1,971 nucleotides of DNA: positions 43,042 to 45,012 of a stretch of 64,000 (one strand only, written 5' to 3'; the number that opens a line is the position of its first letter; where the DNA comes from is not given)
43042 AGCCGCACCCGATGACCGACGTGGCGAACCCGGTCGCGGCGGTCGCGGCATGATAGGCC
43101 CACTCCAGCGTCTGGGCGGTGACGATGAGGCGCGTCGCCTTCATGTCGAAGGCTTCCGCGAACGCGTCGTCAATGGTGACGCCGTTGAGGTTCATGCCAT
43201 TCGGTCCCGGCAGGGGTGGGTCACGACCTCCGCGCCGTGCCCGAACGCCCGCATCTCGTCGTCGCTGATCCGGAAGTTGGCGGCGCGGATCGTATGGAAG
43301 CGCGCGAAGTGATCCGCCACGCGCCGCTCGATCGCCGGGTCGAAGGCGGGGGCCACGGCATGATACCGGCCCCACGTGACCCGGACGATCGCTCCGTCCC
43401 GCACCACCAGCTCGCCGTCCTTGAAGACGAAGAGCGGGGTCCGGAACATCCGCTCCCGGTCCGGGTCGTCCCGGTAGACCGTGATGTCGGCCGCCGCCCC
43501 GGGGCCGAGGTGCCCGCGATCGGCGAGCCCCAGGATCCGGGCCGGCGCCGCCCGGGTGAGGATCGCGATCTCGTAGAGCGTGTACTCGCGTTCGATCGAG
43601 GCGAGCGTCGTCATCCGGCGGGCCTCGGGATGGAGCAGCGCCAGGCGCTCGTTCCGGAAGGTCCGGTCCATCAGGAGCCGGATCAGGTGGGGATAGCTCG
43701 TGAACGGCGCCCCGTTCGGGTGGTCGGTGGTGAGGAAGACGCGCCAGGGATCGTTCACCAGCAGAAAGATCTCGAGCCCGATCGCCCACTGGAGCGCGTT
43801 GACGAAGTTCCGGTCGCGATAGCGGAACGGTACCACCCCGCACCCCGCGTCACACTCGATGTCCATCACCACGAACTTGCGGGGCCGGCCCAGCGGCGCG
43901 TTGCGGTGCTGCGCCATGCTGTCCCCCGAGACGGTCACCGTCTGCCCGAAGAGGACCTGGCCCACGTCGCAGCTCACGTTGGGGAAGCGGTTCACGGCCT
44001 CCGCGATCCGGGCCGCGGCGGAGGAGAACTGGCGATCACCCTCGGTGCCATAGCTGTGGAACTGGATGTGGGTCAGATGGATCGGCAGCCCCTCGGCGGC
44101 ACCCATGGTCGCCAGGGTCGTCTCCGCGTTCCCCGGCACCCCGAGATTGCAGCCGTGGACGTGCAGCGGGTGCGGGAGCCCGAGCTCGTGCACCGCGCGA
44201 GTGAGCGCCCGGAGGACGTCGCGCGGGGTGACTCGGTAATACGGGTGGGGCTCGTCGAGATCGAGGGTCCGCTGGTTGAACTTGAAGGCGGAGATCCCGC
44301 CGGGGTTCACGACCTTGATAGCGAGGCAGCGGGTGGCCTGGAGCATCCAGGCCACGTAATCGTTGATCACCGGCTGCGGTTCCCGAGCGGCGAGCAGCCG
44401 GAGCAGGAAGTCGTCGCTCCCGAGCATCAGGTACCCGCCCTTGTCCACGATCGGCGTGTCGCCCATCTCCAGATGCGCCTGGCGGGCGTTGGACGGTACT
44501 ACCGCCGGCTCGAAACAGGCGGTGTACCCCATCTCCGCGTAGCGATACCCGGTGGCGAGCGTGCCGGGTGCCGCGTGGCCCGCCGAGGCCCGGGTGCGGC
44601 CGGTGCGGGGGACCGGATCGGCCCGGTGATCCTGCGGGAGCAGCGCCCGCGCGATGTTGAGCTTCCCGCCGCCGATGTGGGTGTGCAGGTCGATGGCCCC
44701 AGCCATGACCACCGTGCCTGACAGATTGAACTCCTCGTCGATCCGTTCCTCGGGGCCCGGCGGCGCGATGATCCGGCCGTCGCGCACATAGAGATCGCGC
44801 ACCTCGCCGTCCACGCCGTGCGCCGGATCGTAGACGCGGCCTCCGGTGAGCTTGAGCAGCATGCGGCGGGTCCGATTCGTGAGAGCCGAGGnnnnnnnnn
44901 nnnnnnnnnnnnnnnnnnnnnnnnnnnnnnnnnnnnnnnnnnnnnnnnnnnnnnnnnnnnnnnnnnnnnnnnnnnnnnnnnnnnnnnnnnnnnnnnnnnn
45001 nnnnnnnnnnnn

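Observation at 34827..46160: Two paralogous formyl-methanofuran enzyme sets in one operon: a redox-competent Fwd-like set and a degenerate Fhc-like set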

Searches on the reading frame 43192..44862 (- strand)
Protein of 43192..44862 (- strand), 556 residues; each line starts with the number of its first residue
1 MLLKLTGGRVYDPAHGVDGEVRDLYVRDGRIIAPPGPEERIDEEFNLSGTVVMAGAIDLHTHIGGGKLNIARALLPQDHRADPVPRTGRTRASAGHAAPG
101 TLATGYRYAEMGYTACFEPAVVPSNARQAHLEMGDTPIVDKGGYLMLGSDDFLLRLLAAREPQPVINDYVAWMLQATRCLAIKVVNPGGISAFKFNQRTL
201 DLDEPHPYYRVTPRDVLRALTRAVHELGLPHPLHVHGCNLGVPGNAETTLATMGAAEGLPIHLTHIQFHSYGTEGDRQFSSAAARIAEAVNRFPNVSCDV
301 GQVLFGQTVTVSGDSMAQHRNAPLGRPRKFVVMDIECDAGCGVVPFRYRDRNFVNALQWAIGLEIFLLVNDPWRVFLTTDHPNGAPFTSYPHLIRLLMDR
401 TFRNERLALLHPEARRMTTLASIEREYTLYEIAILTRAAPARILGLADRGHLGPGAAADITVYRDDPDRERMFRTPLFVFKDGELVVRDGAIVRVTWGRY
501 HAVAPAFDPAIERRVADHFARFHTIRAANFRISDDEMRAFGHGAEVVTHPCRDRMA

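Call 6: search_protein_families(library=pfam, proteins=[window:43192-44862:-])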
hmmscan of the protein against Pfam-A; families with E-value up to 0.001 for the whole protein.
window:43192-44862:- (556 aa): 2 families
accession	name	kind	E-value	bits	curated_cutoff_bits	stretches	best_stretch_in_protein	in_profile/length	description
PF07969.17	Amidohydro_3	-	2.3e-50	172.9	29.7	1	43-469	1-450/472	Amidohydrolase family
PF01979.26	Amidohydro_1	-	0.00029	20.7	25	0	427-474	281-323/345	Amidohydrolase family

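Call 7: search_protein_families(library=ncbifam, proteins=[window:43192-44862:-])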
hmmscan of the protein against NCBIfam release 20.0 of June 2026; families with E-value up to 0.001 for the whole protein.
window:43192-44862:- (556 aa): 22 families
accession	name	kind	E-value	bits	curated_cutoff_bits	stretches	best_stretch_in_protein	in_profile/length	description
TIGR03121.1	one_C_dehyd_A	equivalog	6.1e-229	760.9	392.75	1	3-538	2-553/556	formylmethanofuran dehydrogenase subunit A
NF042911.1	FMH_DH_FwdA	exception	3.3e-138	461.6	950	1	7-535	6-556/569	tungsten-dependent formylmethanofuran dehydrogenase subunit FwdA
NF006689.0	PRK09237.1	equivalog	9.5e-13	47.4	371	1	5-63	7-66/383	amidohydrolase/deacetylase family metallohydrolase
NF006560.0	PRK09061.1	subfamily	1.5e-07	30.1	340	1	5-62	30-86/517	amidohydrolase family protein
NF005791.0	PRK07627.1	equivalog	1.6e-07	30.7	442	1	2-63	2-64/425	dihydroorotase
TIGR02318.1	phosphono_phnM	equivalog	1.7e-06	27.2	390.55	0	420-470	313-363/376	phosphonate metabolism protein PhnM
TIGR03178.1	allantoinase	equivalog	1.2e-05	24.3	357.85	0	418-466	339-386/441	allantoinase AllB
NF006845.0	PRK09357.2-6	equivalog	1.5e-05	23.9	728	1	5-63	5-64/428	dihydroorotase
NF011987.0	PRK15446.2-3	subfamily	1.8e-05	23.8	253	0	437-467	337-367/395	alpha-D-ribose 1-methylphosphonate 5-triphosphate diphosphatase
NF011989.0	PRK15446.2-5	equivalog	4.5e-05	22.4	565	0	426-463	321-358/385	alpha-D-ribose 1-methylphosphonate 5-triphosphate diphosphatase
NF004839.0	PRK06189.1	equivalog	6.5e-05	21.7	631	0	417-464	343-390/451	allantoinase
NF011984.0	PRK15446.1-5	equivalog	8.1e-05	21.6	260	0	427-464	323-360/379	alpha-D-ribose 1-methylphosphonate 5-triphosphate diphosphatase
NF009060.0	PRK12394.1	equivalog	0.00017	20.5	442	0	5-63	7-65/381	metallo-dependent hydrolase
NF005759.0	PRK07583.1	equivalog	0.00019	20.2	403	0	434-501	367-429/438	cytosine deaminase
NF011990.0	PRK15446.2-6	subfamily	0.00028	19.7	233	0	427-488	326-384/390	alpha-D-ribose 1-methylphosphonate 5-triphosphate diphosphatase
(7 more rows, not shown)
